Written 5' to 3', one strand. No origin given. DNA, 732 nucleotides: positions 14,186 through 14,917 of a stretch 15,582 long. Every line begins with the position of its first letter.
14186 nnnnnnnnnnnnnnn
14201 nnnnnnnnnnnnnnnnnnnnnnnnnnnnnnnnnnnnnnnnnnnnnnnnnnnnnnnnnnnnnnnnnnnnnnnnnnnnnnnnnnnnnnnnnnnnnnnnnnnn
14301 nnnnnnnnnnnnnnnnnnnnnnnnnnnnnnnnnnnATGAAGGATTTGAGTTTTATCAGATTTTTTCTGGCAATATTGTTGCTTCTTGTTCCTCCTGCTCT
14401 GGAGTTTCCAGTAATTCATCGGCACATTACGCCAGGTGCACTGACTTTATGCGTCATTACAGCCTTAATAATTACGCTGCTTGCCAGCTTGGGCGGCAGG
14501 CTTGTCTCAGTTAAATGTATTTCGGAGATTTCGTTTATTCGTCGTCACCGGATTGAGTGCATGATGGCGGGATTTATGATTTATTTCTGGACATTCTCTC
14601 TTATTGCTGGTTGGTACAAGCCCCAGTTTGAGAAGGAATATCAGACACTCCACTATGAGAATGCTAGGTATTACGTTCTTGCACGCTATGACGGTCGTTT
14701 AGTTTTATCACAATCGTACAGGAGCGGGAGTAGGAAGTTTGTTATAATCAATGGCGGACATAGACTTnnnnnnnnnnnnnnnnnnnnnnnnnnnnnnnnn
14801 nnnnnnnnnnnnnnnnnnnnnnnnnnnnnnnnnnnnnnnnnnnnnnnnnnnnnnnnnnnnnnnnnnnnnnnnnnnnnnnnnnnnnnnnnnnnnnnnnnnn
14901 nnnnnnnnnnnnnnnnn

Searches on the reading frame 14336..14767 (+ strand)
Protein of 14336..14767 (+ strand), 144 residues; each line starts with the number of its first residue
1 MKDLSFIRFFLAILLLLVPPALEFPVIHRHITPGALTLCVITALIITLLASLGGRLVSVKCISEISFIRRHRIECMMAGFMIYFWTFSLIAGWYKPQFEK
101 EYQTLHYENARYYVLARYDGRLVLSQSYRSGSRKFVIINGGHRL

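Call 9: search_protein_families(library=ncbifam, proteins=[window:14336-14767:+], max_evalue=1)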
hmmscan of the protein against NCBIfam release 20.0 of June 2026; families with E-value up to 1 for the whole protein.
window:14336-14767:+ (144 aa): 0 families

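Call 10: search_protein_families(library=pfam, proteins=[window:14336-14767:+], max_evalue=1)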
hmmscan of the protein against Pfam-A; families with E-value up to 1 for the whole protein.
window:14336-14767:+ (144 aa): 0 families

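Call 11: find_homologous_proteins(query=window:14336-14767:+, max_evalue=0.001)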
Query window:14336-14767:+ (144 aa): 51 proteins with E <= 0.001 among 88 candidates.
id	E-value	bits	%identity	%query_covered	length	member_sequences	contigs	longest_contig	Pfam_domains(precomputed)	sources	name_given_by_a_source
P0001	7.4e-89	313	99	100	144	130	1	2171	PF27470.1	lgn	-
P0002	1.5e-84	299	94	99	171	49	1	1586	PF27470.1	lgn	-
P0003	5.8e-80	284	91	100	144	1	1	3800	PF27470.1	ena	-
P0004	9.9e-80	283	92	99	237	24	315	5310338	PF27470.1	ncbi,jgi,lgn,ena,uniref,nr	ncbi:hypothetical protein GP938_25690 [Escherichia coli]|uniref:Uncharacterized protein n=1 Tax=Esch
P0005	1.7e-76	273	90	97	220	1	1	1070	PF27470.1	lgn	-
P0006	2.9e-69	249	83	100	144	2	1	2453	PF27470.1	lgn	-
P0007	4.0e-66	239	79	99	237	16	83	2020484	PF27470.1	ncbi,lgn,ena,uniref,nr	ncbi:hypothetical protein OYB12_16095 [Escherichia coli]|uniref:hypothetical protein n=1 Tax=Escheri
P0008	7.5e-66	238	96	78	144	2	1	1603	PF27470.1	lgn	-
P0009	1.1e-65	238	97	78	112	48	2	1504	PF27470.1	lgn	-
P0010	2.3e-65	237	98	76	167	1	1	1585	PF27470.1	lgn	-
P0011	3.0e-65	236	77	99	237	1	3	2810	PF27470.1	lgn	-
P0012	3.7e-65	236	76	99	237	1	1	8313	PF27470.1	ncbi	ncbi:TPA: hypothetical protein ACYUXQ_005020 [Escherichia coli]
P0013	4.4e-65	236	96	78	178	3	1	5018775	PF27470.1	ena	-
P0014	9.9e-65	235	77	97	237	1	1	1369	PF27470.1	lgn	-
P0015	5.5e-64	232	75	99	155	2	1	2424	PF27470.1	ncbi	ncbi:hypothetical protein J4W93_20870, partial [Escherichia coli]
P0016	4.2e-63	229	74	99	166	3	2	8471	PF27470.1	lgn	-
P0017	5.7e-63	229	75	99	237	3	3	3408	PF27470.1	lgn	-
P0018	7.0e-63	229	75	99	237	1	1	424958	PF27470.1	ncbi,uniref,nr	ncbi:hypothetical protein [Escherichia coli]|uniref:hypothetical protein n=1 Tax=Escherichia coli Ta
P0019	1.1e-62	228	75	99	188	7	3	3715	PF27470.1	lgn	-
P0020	1.9e-62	227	74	99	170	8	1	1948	PF27470.1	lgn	-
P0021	2.2e-62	227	74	99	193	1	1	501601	PF27470.1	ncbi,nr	ncbi:hypothetical protein K0T94_000500, partial [Escherichia coli]|nr:hypothetical protein [Escheric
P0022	2.4e-62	227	74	99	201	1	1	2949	PF27470.1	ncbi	ncbi:hypothetical protein AAES99_005062, partial [Escherichia coli]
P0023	8.5e-62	225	72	99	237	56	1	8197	PF27470.1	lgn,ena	-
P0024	9.7e-62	225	75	99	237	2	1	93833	PF27470.1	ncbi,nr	ncbi:hypothetical protein GJ336_17775 [Escherichia coli]|nr:hypothetical protein [Escherichia coli]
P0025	1.1e-61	225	70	99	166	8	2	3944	PF27470.1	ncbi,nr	ncbi:TPA: hypothetical protein IBI12_004984 [Escherichia coli]|nr:hypothetical protein [Escherichia 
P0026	5.0e-61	223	75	99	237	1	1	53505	PF27470.1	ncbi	ncbi:UNVERIFIED_CONTAM: hypothetical protein DQE83_23180 [Escherichia coli]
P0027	2.1e-60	221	74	97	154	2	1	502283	PF27470.1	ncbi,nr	ncbi:putative membrane protein [Escherichia coli STEC_MHI813]|nr:putative membrane protein [Escheric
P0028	7.4e-60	219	73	99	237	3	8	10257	PF27470.1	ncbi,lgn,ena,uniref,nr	ncbi:TPA: hypothetical protein ACGZQ6_004520 [Escherichia coli]|uniref:hypothetical protein n=1 Tax=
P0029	1.9e-59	218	71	97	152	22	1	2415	PF27470.1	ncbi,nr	ncbi:hypothetical protein OFJ45_004954, partial [Escherichia coli]|nr:hypothetical protein [Escheric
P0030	2.0e-59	218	70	98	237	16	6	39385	PF27470.1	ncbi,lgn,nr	ncbi:hypothetical protein OM297_22710 [Escherichia albertii]|nr:hypothetical protein [Escherichia al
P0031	2.6e-59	217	68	99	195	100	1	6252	PF27470.1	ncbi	ncbi:hypothetical protein AABI01_004853, partial [Escherichia coli]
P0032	3.5e-59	217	71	99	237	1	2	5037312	PF27470.1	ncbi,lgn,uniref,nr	ncbi:hypothetical protein AOY57_24215 [Escherichia coli]|uniref:hypothetical protein n=1 Tax=Escheri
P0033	5.5e-59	216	70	99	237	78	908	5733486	PF27470.1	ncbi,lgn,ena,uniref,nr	ncbi:TPA: hypothetical protein NY126_005712 [Escherichia coli]|uniref:Uncharacterized protein n=2 Ta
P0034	9.1e-59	215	71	99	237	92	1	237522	PF27470.1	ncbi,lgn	ncbi:hypothetical protein ACJY9F_001020 [Escherichia coli]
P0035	2.8e-58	214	72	97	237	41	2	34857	PF27470.1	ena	-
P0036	6.7e-57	209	67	99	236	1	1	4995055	PF27470.1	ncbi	ncbi:hypothetical protein ACLB1S_15630 [Escherichia coli]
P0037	1.1e-56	209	66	99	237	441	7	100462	PF27470.1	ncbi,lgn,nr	ncbi:TPA: hypothetical protein J1Y50_001916 [Escherichia coli]|nr:hypothetical protein [Escherichia 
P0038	3.5e-55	204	98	65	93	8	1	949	PF27470.1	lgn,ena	-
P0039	3.5e-54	201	64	99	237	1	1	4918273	PF27470.1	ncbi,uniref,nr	ncbi:hypothetical protein [Enterobacter cloacae]|uniref:hypothetical protein n=1 Tax=Enterobacter cl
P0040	1.0e-53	199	64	97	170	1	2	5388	PF27470.1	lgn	-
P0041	1.4e-50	189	69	84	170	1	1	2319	PF27470.1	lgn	-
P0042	3.5e-50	188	88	72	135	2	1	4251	PF27470.1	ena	-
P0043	1.8e-44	169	72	76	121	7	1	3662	PF27470.1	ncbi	ncbi:TPA: hypothetical protein ACWSDU_005255, partial [Escherichia coli]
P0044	4.6e-36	142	86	59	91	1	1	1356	PF27470.1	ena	-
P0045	2.4e-33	133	78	53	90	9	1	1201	PF27470.1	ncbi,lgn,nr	ncbi:hypothetical protein CKT94_25570 [Escherichia coli]|nr:hypothetical protein [Escherichia coli]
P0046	4.5e-32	129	62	70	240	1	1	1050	PF27470.1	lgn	-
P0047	7.6e-32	128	73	54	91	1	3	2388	PF27470.1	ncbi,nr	ncbi:hypothetical protein OM188_24105, partial [Escherichia albertii]|nr:hypothetical protein [Esche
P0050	2.1e-22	98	64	56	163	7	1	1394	PF27470.1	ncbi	ncbi:hypothetical protein, partial [Escherichia coli]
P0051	1.4e-5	43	78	22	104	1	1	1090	PF27470.1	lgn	-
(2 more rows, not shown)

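Call 17: find_encoding_contigs(protein=P0004, flank=8000, max_places=6)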
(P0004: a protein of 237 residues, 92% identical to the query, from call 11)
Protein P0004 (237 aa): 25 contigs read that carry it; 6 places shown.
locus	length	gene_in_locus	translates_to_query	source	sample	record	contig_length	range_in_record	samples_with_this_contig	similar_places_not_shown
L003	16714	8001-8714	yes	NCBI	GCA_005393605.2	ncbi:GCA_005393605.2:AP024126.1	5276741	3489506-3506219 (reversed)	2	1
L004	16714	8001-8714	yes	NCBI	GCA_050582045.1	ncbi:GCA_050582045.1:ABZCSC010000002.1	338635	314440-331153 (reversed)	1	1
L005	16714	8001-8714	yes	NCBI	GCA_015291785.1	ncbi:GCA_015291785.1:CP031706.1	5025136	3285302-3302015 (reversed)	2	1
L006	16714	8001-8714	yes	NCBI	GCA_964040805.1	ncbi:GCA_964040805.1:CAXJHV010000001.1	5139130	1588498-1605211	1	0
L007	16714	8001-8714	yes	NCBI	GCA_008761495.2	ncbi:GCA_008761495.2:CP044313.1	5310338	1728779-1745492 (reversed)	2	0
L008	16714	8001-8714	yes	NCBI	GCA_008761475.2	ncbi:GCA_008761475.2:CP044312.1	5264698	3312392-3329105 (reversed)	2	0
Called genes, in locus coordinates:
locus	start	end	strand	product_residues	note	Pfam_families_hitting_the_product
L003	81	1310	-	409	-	PF11806:Enterochelin_N, PF00756:Esterase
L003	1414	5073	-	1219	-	PF00664:ABC_membrane, PF09818:ABC_ATPase (faint), PF25199:nSTAND_NTPase5 (faint), PF03193:RsgA_GTPase (faint), PF20703:nSTAND1 (faint), PF00005:ABC_tran, PF00664:ABC_membrane, PF00005:ABC_tran, +5 more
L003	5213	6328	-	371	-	PF21036:EryCIII-like_N, PF00201:UDPGT (weak), PF06722:EryCIII-like_C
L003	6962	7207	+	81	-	-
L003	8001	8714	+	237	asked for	PF27470:TfpB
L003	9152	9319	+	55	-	-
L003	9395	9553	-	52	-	-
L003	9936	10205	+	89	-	-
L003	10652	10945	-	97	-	PF06291:Lambda_Bor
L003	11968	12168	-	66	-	-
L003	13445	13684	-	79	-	PF01527:HTH_Tnp_1, PF13518:HTH_28 (weak)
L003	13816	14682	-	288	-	PF13276:HTH_21, PF00665:rve, PF13683:rve_3, PF13333:rve_2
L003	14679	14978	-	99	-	PF01527:HTH_Tnp_1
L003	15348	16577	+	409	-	PF01507:PAPS_reduct (weak), PF11922:DUF3440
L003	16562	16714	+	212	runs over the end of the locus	-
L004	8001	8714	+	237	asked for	PF27470:TfpB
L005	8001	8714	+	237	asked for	PF27470:TfpB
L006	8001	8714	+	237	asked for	PF27470:TfpB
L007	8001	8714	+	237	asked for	PF27470:TfpB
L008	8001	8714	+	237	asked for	PF27470:TfpB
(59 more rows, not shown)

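Call 18: search_dna_similar(query=P0004, collection=plasmids, mode=protein, max_rows=30, rows=spread)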
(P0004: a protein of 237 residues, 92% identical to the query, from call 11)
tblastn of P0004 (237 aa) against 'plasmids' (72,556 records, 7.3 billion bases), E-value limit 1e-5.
Records with a match: 156; places in all: 157; records where one place covers at least 80% of the query: 140.
Best place of each record, by identity: 80-90% 12; 60-80% 21; <60% 123.
By first word of the organism name: Shigella 106; Escherichia 37; Klebsiella 12; Salmonella 1.
By predicted mobility (MOB-suite, as given by PLSDB): conjugative 82; mobilizable 70; non-mobilizable 4.
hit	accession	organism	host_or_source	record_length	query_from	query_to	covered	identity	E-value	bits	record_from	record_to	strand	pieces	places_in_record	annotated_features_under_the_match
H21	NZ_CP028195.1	Escherichia coli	animal,tissue and/or biological fluid ...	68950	3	236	99%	79.9%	1e-108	349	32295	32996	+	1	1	hypothetical protein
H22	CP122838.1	Escherichia coli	Sus scrofa,feces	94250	3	236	99%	79.9%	1e-108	349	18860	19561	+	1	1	hypothetical protein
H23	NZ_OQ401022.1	Escherichia coli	-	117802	3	236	99%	79.9%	1e-108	349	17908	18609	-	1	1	hypothetical protein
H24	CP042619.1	Escherichia coli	Sus scrofa domesticus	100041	3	236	99%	78.2%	1e-104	338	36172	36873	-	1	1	hypothetical protein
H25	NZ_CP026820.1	Shigella dysenteriae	-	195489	1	237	100%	58.6%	7e-77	259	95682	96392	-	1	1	hypothetical protein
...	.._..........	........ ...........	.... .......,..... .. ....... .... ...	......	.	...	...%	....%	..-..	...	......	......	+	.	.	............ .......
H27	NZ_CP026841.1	Shigella dysenteriae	-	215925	1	237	100%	58.6%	9e-77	258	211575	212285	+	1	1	hypothetical protein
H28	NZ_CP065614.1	Escherichia coli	-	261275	1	237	100%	58.6%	9e-77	258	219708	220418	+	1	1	hypothetical protein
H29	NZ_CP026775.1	Shigella dysenteriae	-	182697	1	237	100%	58.6%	1e-76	258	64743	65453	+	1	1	hypothetical protein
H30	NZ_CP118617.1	Shigella dysenteriae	Homo sapiens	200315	1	237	100%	58.6%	1e-76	258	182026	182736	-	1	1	hypothetical protein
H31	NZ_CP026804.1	Shigella flexneri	-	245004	1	237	100%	58.6%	1e-76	258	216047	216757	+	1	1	hypothetical protein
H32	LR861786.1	Shigella flexneri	Homo sapiens,Faecal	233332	1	237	100%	58.2%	9e-77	258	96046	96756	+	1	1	none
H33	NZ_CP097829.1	Shigella flexneri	Homo sapiens,stool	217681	1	237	100%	58.2%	1e-76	258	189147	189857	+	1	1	hypothetical protein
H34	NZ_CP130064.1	Shigella flexneri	Homo sapiens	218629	1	237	100%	58.2%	1e-76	258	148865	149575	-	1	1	hypothetical protein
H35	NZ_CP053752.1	Shigella sonnei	Homo sapiens,stool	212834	1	237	100%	58.2%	1e-76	258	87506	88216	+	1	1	hypothetical protein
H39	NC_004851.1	Shigella flexneri 2a str. 301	-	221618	1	237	100%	58.2%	1e-76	258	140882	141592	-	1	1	hypothetical protein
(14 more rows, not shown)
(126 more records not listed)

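Call 27: get_annotated_region(hit=H39, flank=7000)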
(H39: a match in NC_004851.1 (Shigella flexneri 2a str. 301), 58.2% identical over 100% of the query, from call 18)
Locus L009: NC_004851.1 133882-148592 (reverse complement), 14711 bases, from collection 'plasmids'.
description: Shigella flexneri 2a str. 301 plasmid pCP301, complete sequence
organism: Shigella flexneri 2a str. 301 (NCBI taxid 198214)
taxonomy: Bacteria; Pseudomonadota; Gammaproteobacteria; Enterobacterales; Enterobacteriaceae; Shigella; Shigella flexneri; Shigella flexneri 2a str. 301
host: -; source: -; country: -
typing (MOB-suite, as given by PLSDB): mobilizable; replicon IncFIA; relaxase MOBF,MOBF,MOBP
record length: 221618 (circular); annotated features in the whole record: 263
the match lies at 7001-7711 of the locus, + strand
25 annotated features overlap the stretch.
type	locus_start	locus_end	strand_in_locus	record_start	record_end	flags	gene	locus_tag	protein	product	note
CDS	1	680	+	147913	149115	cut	virA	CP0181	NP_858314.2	VirA protein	-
CDS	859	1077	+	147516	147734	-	-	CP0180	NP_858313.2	IS629 ORF1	-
CDS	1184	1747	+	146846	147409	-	-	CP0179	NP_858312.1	IS629 ORF2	-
CDS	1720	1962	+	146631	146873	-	-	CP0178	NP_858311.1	IS3 ORF2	-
CDS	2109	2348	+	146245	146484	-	-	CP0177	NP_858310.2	reverse transcriptase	-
CDS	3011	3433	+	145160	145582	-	-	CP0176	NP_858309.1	IS91 ORF2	-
CDS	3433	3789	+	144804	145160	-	-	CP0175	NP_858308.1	IS91 orf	-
CDS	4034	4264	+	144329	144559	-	-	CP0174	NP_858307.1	transposase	-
CDS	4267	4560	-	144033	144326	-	-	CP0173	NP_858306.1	IS629 ORF2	-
CDS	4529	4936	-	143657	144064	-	-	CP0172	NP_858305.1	IS629 ORF2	-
CDS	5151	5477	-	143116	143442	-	-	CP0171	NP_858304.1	IS629 ORF1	-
CDS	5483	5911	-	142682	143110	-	-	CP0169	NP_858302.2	hypothetical protein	-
CDS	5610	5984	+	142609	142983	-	-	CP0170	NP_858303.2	hypothetical protein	-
CDS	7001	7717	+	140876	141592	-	-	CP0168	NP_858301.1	hypothetical protein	-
CDS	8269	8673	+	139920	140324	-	-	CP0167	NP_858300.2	hypothetical protein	-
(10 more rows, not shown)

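Call 28: get_annotated_region(hit=H21, flank=7000)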
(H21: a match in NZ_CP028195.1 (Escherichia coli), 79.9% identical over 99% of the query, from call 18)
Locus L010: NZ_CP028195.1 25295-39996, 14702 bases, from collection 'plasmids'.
description: Escherichia coli strain CFSAN018748 plasmid pGMI14-004_1, complete sequence
organism: Escherichia coli (NCBI taxid 562)
taxonomy: Bacteria; Pseudomonadota; Gammaproteobacteria; Enterobacterales; Enterobacteriaceae; Escherichia; Escherichia coli
host: -; source: animal,tissue and/or biological fluid swine; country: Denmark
typing (MOB-suite, as given by PLSDB): non-mobilizable; replicon IncFIB,IncFIC,IncI1
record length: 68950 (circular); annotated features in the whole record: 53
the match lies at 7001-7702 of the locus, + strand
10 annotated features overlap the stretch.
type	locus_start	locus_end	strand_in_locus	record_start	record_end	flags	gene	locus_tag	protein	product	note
CDS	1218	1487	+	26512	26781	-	yacA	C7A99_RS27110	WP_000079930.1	type II toxin-antitoxin system antitoxin YacA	-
CDS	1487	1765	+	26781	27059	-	yacB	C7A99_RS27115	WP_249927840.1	type II toxin-antitoxin system toxin YacB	-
CDS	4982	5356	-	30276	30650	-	eltB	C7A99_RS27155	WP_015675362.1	heat-labile enterotoxin LT subunit B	-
predicted_resistance_gene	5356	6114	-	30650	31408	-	ltcA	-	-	heat-labile enterotoxin LT subunit A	predicted by amrfinderplus; class ; identity 98.81%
CDS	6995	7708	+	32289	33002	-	-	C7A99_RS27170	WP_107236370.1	hypothetical protein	-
CDS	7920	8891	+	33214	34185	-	-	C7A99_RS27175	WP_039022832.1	IS481-like element ISEc18 family transposase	GO:0006313 - DNA transposition [Evidence IEA]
predicted_resistance_gene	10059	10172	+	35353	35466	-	astA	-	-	heat-stable enterotoxin EAST1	predicted by amrfinderplus; class ; identity 100.0%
predicted_resistance_gene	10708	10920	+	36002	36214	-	stb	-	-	heat-stable enterotoxin ST-II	predicted by amrfinderplus; class ; identity 100.0%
CDS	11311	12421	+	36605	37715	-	-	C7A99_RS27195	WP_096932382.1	IS3 family transposase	-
CDS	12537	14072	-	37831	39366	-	-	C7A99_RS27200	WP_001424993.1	cyclic diguanylate phosphodiesterase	-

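Call 35: search_dna_similar(query=P0004, collection=phages, mode=protein, max_rows=20)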
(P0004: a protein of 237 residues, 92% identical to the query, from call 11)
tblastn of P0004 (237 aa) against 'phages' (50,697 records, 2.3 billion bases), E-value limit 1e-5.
Records with a match: 3; places in all: 3; records where one place covers at least 80% of the query: 3.
Best place of each record, by identity: <60% 3.
By first word of the organism name: Escherichia 3.
By host as written in the record: - 2; Escherichia coli 1.
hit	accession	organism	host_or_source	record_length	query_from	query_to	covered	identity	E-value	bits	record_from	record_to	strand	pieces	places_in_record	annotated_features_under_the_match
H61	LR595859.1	Escherichia phage 2B8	-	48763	1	237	100%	58.2%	3e-77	258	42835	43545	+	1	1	Phage protein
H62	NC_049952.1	Escherichia phage 2B8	-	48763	1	237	100%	58.2%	3e-77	258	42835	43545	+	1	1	Phage protein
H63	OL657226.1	Escherichia phage 434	Escherichia coli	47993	1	237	100%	57.4%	2e-77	259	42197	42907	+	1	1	approximate region of 434B nonhomology | putative membrane protein | transcription factor CII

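Call 37: get_annotated_region(hit=H63, flank=5500)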
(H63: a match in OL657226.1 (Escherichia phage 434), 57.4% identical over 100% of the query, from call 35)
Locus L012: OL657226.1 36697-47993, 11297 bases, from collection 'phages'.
description: Escherichia phage 434, complete genome.
organism: Escherichia phage 434 (NCBI taxid 1541872)
taxonomy: Viruses; Duplodnaviria; Heunggongvirae; Uroviricota; Caudoviricetes; Alegriavirus
host: Escherichia coli; source: paris sewer late 1950s; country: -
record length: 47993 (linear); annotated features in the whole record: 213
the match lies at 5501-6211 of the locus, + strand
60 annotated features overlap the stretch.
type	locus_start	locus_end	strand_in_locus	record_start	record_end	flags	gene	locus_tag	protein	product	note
CDS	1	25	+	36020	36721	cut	-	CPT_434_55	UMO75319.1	replication initiation protein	BLASTp similarity to phage lambda (UniProt OX10710) Replication protein P P03689_VRPP_LAMBD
regulatory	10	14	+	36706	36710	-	-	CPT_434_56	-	ribosome_binding_site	-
CDS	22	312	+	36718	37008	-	-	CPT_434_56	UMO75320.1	Rex inhibitor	BLASTp similarity to phage lambda (UniProt OX10710) Protein ren P03761_VREN_LAMBD, protection from rexAB exclusion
regulatory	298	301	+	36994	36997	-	-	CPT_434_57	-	ribosome_binding_site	-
CDS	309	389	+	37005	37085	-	-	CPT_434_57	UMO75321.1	hypothetical protein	Similarity to phage lambda (NC_001416.1) Orf26 protein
regulatory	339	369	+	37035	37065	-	-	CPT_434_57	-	terminator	-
regulatory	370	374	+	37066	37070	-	-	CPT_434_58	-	ribosome_binding_site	-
CDS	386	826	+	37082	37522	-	-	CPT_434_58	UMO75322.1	recombination mediator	BLASTp e-value=1.05285e-104 similarity to phage lambda (UniProt OX10710) NinB P03765_NINB_LAMBD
regulatory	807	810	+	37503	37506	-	-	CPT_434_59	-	ribosome_binding_site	-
CDS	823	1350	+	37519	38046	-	-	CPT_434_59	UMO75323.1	DNA adenine methyltransferase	-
regulatory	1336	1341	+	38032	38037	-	-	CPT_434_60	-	ribosome_binding_site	-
CDS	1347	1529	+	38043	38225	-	-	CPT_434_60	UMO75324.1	hypothetical protein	BLASTp similarity to phage lambda (UniProt OX10710) NinE P03768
regulatory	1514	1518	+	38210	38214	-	-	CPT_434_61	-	ribosome_binding_site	-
CDS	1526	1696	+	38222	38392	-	-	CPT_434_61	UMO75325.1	hypothetical protein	BLASTp similarity to phage lambda (UniProt OX10710) NinF P03769_NINF_LAMBD Protein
regulatory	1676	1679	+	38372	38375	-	-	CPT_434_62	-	ribosome_binding_site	-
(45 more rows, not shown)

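Call 38: get_annotated_region(hit=H62, flank=5500)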
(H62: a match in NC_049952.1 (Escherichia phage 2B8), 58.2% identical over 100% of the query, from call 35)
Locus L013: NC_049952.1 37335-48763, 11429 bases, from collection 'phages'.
description: Escherichia virus Lambda_2B8 genome assembly, chromosome: 1.
organism: Escherichia phage 2B8 (NCBI taxid 2847056)
taxonomy: Viruses; Duplodnaviria; Heunggongvirae; Uroviricota; Caudoviricetes; Alegriavirus; Alegriavirus av2B8
host: -; source: -; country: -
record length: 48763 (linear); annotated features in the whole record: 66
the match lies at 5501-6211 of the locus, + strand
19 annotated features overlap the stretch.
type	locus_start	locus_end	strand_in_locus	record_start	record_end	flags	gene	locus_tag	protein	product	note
CDS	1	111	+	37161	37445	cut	-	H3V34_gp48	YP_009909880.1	transcriptional repressor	-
CDS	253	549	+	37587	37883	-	-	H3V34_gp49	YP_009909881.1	CII-like transcriptional activator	-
CDS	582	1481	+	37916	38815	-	-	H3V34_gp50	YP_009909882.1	replication initiation O-like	-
CDS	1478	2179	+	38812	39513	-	-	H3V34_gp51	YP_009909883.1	Replication protein P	-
CDS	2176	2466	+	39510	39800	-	-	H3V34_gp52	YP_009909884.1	Ren-like exclusion protein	-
CDS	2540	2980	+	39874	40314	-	-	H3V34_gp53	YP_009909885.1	NinB/ Orf homologous recombination mediator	-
CDS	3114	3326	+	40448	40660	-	-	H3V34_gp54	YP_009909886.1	Phage NinF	-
CDS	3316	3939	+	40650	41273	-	-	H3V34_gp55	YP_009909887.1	NinG/ Rap DNA junction specific endonuclease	-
CDS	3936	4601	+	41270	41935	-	-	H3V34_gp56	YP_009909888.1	serine/threonine protein phosphatase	-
CDS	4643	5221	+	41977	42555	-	-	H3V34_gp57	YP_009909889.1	antitermination protein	-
CDS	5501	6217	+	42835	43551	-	-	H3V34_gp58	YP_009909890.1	Phage protein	-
CDS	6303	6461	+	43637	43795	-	-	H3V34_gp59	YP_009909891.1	TciB-like inhibition of cell division or resistance to colicin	-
CDS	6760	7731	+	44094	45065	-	-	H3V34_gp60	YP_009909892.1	SASA family carbohydrate esterase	-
CDS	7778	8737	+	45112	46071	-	-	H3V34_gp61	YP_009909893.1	Mobile element protein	-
CDS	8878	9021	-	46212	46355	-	-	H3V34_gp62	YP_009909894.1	FIG00129991: hypothetical protein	-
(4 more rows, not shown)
